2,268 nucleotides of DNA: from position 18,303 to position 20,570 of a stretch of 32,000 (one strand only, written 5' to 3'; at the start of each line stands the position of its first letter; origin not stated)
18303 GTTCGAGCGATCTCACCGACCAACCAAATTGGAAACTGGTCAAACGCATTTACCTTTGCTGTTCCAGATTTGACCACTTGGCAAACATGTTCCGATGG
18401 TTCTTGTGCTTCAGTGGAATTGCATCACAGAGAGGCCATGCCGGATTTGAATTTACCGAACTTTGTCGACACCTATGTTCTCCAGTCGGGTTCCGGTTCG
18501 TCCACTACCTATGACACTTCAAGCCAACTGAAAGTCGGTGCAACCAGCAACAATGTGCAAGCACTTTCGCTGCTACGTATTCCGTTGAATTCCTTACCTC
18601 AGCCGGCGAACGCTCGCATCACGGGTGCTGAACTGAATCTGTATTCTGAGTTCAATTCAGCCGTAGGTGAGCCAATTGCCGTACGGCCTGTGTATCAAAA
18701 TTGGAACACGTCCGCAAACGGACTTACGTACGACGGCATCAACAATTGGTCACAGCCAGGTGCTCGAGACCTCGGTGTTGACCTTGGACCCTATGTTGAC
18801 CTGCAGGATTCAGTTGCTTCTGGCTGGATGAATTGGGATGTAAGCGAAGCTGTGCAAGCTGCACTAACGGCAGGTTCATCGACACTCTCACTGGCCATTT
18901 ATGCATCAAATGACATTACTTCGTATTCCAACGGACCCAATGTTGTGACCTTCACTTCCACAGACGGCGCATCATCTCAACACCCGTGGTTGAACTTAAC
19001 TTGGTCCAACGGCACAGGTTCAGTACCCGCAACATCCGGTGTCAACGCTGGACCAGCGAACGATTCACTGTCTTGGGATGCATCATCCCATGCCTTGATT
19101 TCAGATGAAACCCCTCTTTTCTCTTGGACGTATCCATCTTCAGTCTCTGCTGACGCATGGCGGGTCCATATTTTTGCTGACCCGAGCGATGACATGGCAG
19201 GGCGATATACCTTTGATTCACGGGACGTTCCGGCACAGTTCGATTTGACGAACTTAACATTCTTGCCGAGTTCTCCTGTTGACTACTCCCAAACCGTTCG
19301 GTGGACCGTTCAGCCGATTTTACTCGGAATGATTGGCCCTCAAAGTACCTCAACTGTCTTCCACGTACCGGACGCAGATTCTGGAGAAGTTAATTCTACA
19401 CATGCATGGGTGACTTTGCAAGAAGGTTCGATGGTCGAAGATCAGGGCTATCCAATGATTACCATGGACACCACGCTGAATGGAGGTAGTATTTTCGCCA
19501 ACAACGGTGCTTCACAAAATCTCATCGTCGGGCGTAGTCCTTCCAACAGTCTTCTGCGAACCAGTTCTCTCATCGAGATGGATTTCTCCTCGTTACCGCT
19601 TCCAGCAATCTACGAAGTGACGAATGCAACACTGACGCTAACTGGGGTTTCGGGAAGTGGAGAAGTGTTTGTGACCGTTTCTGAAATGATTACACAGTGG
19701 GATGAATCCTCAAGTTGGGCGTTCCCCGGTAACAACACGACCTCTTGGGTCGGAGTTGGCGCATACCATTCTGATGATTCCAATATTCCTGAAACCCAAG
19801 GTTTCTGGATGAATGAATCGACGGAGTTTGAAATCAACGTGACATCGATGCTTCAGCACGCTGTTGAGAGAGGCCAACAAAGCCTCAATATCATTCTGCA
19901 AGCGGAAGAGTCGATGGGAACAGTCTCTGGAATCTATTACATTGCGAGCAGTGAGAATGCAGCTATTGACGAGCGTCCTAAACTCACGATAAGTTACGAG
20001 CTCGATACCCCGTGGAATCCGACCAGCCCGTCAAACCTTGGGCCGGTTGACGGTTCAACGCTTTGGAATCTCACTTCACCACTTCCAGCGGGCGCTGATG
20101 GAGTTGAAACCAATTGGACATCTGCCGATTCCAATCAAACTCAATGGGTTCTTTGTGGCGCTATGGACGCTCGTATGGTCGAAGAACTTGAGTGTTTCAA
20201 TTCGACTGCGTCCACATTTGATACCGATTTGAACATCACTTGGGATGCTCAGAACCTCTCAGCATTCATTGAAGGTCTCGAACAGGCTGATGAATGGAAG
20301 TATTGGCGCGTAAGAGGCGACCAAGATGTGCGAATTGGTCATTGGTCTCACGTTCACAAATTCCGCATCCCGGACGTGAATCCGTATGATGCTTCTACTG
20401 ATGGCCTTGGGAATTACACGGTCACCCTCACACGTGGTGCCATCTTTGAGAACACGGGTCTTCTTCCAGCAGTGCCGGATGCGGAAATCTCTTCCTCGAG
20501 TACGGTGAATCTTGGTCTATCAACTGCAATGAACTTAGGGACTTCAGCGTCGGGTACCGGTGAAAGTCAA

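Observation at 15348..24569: Giant 3073-aa surface protein with a strictly alternating (A-B)x6-A module array on an Ig-like stalk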

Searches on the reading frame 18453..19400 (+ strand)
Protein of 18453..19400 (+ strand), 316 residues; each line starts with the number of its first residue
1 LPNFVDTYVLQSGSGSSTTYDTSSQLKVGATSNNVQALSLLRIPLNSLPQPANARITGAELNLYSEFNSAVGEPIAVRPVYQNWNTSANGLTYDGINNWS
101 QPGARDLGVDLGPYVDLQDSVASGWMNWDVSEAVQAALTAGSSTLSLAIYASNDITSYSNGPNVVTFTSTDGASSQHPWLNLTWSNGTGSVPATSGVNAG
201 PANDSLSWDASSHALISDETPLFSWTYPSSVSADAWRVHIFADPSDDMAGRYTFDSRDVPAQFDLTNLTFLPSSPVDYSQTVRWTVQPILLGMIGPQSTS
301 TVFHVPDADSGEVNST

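Call 63: search_protein_representatives(alignment_id=A6)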
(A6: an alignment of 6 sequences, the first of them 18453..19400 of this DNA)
Query: 6 sequences, 320 profile positions. Proteins with E-value up to 0.001 (for the whole library): 14721; up to 1e-10: 3896; up to 1e-30: 254. The best 150 are listed.
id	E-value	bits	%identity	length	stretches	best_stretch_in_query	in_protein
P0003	0.0e+00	1810.7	-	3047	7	2-320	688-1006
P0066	0.0e+00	1057.7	-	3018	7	6-317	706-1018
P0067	3.3e-290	976.1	-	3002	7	3-317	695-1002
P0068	6.8e-280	942.2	-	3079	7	7-318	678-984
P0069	2.7e-272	917.2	-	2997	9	9-319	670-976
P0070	2.6e-264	891.0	-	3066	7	2-313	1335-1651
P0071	1.8e-245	829.1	-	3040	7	7-315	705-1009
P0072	5.4e-235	794.7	-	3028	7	7-316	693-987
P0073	1.1e-233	790.3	-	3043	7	5-315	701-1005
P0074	2.5e-216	733.4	-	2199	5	7-312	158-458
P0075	1.3e-214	727.7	-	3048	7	5-316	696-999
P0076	1.6e-214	727.4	-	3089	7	7-318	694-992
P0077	3.4e-207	703.3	-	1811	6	4-319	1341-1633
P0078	1.6e-202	688.0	-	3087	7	7-317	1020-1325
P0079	1.0e-193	659.1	-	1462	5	7-317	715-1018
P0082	9.9e-96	337.1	-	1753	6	7-206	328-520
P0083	7.4e-94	330.9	-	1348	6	10-193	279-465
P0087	2.4e-80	286.5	-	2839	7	10-226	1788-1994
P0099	2.8e-67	243.6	-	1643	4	10-304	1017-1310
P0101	1.7e-65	237.7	-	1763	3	6-320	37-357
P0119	1.7e-55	204.9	-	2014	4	8-233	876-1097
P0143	1.4e-49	185.4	-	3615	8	9-233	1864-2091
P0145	7.3e-49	183.1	-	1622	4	7-235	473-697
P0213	1.2e-37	146.3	-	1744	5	10-210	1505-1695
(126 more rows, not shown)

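Call 66: list_cluster_members(proteins=[P0101, P0143, P0145, P0087, P0082, P0083, P0119, P0213, P0099, P0001])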
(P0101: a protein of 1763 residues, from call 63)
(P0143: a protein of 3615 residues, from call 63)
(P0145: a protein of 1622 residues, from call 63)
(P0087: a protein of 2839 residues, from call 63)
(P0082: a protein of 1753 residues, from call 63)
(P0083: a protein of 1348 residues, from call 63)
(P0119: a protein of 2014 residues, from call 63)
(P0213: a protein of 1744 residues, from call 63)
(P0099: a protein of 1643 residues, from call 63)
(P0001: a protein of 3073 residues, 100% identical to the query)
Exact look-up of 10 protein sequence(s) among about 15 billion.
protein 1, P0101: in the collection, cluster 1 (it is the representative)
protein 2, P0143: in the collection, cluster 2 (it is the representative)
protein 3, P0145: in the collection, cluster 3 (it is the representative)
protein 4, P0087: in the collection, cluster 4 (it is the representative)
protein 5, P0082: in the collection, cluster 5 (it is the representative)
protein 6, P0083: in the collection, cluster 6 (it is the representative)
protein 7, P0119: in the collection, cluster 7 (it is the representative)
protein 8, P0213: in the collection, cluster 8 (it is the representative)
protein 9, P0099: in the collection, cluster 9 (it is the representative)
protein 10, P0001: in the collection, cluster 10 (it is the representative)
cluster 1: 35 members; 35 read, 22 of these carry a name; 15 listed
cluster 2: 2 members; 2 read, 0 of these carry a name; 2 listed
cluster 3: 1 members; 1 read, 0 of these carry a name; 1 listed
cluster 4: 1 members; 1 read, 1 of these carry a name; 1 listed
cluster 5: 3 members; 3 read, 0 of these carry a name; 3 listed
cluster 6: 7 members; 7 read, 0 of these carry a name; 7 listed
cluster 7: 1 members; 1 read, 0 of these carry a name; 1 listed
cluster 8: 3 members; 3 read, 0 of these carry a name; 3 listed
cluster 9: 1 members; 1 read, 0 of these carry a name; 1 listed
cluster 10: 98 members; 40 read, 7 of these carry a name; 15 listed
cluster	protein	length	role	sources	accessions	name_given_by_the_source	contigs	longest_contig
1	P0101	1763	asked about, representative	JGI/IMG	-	hypothetical protein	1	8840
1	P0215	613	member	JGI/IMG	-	hypothetical protein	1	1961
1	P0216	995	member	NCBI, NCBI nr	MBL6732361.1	MAG: DNRLRE domain-containing protein, partial [Candidatus Poseidoniaceae archaeon] | DNRLRE domain-containing protein [Candidatus Poseidoniaceae archaeon]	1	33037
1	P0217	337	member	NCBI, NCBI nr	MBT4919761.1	MAG: DNRLRE domain-containing protein, partial [Euryarchaeota archaeon] | DNRLRE domain-containing protein [Euryarchaeota archaeon]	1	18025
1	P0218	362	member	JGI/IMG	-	hypothetical protein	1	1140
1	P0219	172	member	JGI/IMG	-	hypothetical protein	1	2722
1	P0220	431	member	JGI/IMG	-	hypothetical protein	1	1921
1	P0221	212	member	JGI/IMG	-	hypothetical protein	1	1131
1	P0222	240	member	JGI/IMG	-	hypothetical protein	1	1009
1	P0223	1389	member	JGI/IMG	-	hypothetical protein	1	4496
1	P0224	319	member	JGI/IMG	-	hypothetical protein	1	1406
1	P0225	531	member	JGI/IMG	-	hypothetical protein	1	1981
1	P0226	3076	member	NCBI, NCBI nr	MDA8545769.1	DNRLRE domain-containing protein [Candidatus Poseidoniales archaeon]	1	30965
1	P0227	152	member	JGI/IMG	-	hypothetical protein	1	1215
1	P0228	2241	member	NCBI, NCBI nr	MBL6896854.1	MAG: DNRLRE domain-containing protein, partial [Candidatus Poseidoniaceae archaeon] | DNRLRE domain-containing protein [Candidatus Poseidoniaceae archaeon]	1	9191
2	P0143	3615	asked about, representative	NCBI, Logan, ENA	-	-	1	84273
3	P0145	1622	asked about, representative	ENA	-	-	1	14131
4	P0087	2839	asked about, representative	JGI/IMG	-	hypothetical protein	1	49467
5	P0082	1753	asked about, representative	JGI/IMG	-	-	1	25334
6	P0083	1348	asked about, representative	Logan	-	-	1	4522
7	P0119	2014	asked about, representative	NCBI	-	-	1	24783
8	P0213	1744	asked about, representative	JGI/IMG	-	-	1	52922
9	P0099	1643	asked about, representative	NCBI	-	-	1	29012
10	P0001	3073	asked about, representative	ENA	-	-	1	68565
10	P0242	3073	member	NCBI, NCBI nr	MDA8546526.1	DNRLRE domain-containing protein [Euryarchaeota archaeon]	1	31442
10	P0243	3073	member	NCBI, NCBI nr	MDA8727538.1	DNRLRE domain-containing protein [Euryarchaeota archaeon]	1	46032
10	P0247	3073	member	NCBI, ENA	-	-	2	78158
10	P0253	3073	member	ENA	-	-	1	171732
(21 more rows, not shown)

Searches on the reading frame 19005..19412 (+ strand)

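Call 11: search_protein_families(library=pfam, proteins=[window:19005-19412:+], max_evalue=1)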
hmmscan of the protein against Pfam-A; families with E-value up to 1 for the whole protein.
window:19005-19412:+ (136 aa): 1 family
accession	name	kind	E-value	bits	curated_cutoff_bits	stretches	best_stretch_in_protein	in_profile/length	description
PF25788.1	Ig_Rha78A_N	-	0.11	13.2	27.4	1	30-102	13-81/105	Rha78A-like, N-terminal immunoglobulin domain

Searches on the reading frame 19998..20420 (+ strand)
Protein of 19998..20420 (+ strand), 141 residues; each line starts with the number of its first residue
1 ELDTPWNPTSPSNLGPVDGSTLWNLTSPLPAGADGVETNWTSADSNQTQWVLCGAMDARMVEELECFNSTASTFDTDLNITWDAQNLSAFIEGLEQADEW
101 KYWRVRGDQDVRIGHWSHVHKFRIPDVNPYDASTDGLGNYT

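Call 11: search_protein_families(library=pfam, proteins=[window:19998-20420:+], max_evalue=1)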
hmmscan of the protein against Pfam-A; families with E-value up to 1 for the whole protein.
window:19998-20420:+ (141 aa): 1 family
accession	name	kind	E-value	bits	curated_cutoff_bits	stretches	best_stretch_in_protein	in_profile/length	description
PF16402.11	DUF5010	-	0.036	13.5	23.7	1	70-107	260-298/333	Domain of unknown function (DUF5010)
